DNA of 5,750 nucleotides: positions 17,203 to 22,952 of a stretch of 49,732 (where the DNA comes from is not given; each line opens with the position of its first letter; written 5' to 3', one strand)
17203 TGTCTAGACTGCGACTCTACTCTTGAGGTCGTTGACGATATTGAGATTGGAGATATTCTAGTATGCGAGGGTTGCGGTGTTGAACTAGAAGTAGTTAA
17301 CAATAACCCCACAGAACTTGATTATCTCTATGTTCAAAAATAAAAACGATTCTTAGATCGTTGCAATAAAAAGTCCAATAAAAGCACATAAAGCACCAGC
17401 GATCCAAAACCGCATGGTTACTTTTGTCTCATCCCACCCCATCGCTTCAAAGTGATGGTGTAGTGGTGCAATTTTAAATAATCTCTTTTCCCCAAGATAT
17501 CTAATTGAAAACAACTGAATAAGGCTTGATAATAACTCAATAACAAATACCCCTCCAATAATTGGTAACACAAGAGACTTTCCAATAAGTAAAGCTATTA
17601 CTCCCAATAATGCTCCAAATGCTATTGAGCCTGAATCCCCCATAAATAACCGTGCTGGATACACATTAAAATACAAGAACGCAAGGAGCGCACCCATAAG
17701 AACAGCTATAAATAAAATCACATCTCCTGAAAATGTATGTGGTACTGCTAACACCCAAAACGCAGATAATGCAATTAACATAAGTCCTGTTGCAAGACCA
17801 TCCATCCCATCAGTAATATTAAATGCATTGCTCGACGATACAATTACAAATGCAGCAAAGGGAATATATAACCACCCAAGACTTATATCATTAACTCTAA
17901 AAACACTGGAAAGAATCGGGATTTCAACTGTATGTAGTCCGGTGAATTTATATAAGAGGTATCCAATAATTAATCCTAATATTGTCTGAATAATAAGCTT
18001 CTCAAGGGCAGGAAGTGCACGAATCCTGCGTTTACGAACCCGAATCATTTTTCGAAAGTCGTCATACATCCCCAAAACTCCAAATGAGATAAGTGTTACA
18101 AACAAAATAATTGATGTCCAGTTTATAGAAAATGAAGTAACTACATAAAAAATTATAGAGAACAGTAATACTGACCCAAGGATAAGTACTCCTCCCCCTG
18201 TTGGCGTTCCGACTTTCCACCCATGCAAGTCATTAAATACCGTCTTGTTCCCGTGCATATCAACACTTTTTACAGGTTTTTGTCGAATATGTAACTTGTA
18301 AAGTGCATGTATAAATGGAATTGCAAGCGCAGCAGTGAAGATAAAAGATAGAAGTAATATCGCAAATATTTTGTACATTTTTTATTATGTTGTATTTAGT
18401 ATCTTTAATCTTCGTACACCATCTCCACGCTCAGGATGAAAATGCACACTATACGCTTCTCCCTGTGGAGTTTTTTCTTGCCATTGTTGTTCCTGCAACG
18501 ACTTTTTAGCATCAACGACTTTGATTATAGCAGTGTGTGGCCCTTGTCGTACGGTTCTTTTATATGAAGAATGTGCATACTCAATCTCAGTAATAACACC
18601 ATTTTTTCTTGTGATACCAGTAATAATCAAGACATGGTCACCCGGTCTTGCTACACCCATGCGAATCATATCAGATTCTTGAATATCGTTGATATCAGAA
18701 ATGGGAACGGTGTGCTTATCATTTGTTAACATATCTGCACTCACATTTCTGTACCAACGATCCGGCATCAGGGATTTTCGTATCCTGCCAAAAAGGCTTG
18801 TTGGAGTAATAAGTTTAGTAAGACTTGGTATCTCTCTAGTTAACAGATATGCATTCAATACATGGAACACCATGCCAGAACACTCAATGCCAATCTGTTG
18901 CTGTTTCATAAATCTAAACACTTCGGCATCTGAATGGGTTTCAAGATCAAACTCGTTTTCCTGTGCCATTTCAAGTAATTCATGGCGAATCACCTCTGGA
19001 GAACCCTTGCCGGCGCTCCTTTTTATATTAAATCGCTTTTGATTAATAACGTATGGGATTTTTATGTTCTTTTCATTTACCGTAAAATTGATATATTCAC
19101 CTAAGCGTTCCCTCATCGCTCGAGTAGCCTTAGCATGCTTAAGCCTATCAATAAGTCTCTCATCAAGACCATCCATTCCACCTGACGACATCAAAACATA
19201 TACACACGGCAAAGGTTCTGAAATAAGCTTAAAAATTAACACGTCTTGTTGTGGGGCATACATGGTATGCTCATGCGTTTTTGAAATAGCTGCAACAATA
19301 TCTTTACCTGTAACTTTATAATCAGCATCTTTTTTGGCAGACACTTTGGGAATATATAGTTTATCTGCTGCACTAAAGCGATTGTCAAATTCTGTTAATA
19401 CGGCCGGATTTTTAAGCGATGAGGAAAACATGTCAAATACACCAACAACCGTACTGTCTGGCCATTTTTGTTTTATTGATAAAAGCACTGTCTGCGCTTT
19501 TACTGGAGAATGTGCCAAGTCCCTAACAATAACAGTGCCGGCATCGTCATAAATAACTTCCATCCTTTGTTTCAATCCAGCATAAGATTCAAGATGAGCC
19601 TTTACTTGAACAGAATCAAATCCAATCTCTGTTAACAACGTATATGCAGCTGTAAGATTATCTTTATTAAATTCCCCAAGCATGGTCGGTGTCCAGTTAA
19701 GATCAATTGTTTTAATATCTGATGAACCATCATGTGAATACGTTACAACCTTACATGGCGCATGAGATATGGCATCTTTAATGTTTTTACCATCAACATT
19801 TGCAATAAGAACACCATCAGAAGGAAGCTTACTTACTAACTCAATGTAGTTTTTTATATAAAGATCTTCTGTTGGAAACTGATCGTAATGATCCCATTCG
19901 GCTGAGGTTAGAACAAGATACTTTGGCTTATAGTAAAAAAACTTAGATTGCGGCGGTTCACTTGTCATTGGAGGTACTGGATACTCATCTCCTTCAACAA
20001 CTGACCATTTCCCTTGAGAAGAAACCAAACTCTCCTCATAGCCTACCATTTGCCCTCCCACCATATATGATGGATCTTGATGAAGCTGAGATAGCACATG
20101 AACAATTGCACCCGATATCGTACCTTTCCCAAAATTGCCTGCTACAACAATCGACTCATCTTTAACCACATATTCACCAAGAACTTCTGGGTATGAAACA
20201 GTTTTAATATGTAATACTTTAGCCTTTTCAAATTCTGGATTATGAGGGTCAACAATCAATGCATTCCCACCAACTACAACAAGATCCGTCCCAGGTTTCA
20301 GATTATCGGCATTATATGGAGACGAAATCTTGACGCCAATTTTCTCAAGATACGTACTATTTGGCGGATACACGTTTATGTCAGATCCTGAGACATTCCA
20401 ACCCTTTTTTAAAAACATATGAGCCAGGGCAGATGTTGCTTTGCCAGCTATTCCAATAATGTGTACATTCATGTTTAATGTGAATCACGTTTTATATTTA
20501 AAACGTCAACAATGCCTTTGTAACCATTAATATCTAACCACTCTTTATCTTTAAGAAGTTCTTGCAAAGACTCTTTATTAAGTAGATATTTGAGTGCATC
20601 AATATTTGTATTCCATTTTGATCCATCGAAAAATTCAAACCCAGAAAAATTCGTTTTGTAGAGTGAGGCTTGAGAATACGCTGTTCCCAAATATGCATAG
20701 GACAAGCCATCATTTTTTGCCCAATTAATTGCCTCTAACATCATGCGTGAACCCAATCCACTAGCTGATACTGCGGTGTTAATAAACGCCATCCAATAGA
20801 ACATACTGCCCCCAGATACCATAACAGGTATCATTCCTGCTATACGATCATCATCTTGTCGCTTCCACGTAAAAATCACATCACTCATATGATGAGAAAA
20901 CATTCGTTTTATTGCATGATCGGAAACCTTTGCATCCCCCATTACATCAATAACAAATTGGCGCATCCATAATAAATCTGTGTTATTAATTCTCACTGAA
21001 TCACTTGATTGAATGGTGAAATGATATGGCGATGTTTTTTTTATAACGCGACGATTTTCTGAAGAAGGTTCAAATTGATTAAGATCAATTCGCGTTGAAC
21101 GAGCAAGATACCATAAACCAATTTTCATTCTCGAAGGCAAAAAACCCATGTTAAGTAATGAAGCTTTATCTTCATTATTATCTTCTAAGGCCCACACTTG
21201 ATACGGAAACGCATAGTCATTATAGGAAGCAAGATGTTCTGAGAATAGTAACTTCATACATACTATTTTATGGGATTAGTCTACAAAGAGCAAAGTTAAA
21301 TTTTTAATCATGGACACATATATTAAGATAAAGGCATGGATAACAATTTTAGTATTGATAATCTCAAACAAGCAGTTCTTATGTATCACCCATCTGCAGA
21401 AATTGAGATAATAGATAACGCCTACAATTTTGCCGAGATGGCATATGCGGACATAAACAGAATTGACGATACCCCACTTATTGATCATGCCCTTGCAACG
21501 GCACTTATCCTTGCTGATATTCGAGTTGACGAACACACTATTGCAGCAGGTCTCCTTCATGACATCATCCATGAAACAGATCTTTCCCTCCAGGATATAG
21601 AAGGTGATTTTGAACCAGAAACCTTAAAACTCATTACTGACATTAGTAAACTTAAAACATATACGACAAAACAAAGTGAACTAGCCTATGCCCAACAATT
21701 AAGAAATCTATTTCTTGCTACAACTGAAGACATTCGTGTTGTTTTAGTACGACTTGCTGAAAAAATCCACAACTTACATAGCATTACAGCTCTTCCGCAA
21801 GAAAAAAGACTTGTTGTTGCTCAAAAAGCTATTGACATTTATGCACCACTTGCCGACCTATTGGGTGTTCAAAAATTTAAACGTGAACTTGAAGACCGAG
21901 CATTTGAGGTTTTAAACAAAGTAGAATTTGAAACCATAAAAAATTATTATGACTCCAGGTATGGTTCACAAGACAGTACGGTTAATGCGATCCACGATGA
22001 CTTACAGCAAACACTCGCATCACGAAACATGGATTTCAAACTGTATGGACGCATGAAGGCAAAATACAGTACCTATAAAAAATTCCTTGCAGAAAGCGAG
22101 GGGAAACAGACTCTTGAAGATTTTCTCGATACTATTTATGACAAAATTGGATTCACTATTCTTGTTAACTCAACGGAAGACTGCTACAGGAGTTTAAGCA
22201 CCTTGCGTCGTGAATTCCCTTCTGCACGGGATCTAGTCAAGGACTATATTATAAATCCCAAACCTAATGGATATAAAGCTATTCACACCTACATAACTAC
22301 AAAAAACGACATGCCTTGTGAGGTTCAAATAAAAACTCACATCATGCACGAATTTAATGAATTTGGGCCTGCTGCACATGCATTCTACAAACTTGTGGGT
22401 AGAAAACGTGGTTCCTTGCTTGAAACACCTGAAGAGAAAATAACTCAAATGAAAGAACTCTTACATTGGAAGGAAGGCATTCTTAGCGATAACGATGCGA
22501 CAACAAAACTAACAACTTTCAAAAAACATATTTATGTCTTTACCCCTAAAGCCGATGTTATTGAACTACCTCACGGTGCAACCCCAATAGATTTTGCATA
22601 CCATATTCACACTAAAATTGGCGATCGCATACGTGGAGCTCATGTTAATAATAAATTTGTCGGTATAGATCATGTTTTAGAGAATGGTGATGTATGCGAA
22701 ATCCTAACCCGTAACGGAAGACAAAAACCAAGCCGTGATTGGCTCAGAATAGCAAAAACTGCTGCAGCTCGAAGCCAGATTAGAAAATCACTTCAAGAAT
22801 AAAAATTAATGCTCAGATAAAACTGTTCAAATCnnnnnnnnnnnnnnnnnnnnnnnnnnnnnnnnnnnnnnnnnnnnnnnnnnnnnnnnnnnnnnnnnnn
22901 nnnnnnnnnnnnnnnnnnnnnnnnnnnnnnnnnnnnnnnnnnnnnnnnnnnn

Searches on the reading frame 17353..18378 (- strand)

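Call 67: search_protein_families(library=pfam, proteins=[window:17353-18378:-], max_evalue=0.001)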
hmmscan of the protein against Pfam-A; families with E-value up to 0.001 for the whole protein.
window:17353-18378:- (341 aa): 1 family
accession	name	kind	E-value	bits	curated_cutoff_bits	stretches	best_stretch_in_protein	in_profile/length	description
PF00953.26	Glycos_transf_4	-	2.3e-33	115.9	27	1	90-264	2-158/160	Glycosyl transferase family 4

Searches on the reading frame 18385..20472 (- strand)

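Call 67: search_protein_families(library=pfam, proteins=[window:18385-20472:-], max_evalue=0.001)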
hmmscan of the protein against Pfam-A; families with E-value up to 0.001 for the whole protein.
window:18385-20472:- (695 aa): 3 families
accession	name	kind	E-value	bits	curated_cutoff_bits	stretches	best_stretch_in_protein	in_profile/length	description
PF01225.30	Mur_ligase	-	1.5e-17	64.2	21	1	3-101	2-90/95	Mur ligase family, catalytic domain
PF08245.18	Mur_ligase_M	-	6.3e-11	43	24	1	112-256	3-157/200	Mur ligase middle domain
PF02875.26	Mur_ligase_C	-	1.3e-06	29.7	28.4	1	303-413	2-108/127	Mur ligase, glutamate ligase domain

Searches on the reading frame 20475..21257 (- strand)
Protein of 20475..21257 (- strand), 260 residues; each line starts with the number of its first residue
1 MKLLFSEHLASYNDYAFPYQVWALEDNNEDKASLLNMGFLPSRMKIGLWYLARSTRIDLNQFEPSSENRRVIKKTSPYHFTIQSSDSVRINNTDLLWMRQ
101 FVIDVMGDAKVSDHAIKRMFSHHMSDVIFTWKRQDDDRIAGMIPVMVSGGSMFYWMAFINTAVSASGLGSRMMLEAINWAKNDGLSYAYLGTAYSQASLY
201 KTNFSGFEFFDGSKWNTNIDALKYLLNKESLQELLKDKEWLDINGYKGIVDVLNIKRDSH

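Call 67: search_protein_families(library=pfam, proteins=[window:20475-21257:-], max_evalue=0.001)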
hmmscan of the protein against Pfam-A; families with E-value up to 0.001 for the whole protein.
window:20475-21257:- (260 aa): 3 families
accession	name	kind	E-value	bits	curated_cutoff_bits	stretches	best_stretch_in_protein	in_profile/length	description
PF13480.13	Acetyltransf_6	-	9.6e-06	26.2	22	1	130-194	74-138/143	Acetyltransferase (GNAT) domain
PF04377.21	ATE_C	-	3.7e-05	24.8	25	1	112-209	22-120/122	Arginine-tRNA-protein transferase, C terminus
PF00583.31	Acetyltransf_1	-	0.00065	20.4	20.7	0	126-196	33-104/116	Acetyltransferase (GNAT) family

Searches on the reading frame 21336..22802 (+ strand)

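Call 67: search_protein_families(library=pfam, proteins=[window:21336-22802:+], max_evalue=0.001)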
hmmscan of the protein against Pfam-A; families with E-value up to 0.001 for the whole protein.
window:21336-22802:+ (488 aa): 4 families
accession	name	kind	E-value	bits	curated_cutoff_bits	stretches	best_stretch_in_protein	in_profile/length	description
PF13328.12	HD_4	-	1.8e-36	125.7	27.2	1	29-178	1-155/156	HD domain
PF04607.23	RelA_SpoT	-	2.8e-24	86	27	1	238-352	1-109/113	Region found in RelA / SpoT proteins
PF02824.27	TGS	-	9.3e-24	83.7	22.2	1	399-458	1-60/60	TGS domain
PF01966.28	HD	-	0.00022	21.9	22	1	49-146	2-115/116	HD domain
